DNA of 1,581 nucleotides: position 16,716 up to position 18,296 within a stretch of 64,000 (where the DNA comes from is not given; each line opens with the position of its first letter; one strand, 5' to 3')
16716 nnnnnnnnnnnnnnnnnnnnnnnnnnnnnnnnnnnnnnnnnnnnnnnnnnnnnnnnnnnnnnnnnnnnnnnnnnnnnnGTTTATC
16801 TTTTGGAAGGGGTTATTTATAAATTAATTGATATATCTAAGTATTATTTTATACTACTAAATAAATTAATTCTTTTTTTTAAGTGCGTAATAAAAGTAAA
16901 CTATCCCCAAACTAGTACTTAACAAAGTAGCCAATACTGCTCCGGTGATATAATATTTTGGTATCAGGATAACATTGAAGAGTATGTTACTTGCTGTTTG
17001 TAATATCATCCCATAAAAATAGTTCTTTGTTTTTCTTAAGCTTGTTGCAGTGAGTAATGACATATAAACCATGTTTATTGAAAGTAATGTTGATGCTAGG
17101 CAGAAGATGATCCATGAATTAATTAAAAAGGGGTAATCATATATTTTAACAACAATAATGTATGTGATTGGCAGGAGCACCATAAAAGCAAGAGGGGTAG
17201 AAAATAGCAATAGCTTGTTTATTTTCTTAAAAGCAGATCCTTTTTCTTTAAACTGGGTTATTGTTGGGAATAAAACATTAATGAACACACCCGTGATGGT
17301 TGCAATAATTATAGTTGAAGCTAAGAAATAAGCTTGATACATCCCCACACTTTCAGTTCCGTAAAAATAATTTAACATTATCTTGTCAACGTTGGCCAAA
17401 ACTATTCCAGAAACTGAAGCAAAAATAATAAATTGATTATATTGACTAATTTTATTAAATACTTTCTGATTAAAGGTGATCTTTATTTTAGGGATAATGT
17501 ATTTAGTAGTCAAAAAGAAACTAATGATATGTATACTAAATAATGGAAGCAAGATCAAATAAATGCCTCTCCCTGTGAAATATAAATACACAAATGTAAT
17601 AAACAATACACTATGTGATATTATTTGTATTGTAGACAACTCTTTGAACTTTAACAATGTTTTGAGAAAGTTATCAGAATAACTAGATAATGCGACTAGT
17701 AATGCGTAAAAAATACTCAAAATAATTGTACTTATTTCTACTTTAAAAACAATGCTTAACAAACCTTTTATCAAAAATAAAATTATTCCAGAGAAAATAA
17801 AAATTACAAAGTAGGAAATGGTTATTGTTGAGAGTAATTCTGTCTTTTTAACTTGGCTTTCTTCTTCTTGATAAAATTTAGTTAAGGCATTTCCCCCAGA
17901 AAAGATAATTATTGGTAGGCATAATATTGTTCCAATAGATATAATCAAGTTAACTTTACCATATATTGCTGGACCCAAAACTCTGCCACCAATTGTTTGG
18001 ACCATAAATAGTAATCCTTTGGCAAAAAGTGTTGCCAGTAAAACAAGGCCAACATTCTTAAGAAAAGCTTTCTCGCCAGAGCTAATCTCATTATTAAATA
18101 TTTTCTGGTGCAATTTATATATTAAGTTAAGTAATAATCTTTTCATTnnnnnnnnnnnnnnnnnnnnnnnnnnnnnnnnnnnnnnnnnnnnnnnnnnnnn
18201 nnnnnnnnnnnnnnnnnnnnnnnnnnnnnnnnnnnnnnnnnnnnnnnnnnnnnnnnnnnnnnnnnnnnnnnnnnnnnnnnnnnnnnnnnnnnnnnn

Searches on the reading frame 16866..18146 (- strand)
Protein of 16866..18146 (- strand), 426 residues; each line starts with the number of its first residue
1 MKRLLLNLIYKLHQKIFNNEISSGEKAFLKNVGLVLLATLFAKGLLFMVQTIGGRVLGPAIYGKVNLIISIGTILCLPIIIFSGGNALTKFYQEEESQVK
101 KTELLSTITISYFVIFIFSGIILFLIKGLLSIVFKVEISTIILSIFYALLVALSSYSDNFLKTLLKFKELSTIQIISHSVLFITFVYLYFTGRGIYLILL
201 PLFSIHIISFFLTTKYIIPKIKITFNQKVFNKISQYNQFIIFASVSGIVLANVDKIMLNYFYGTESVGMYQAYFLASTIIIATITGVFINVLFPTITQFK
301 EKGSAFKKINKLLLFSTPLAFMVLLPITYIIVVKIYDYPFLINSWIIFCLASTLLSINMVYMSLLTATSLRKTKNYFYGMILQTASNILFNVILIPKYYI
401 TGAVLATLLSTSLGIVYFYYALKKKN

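Call 30: search_protein_families(library=pfam, proteins=[window:16866-18146:-], max_evalue=0.00001)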
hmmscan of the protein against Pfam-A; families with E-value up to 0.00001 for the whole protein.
window:16866-18146:- (426 aa): 2 families
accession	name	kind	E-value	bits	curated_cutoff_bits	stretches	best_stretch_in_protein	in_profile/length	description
PF01943.22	Polysacc_synt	-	4.8e-16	59.4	28.2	1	29-299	2-273/274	Polysaccharide biosynthesis protein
PF13440.11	Polysacc_synt_3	-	2.4e-13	50.4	23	1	55-318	4-267/293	Polysaccharide biosynthesis protein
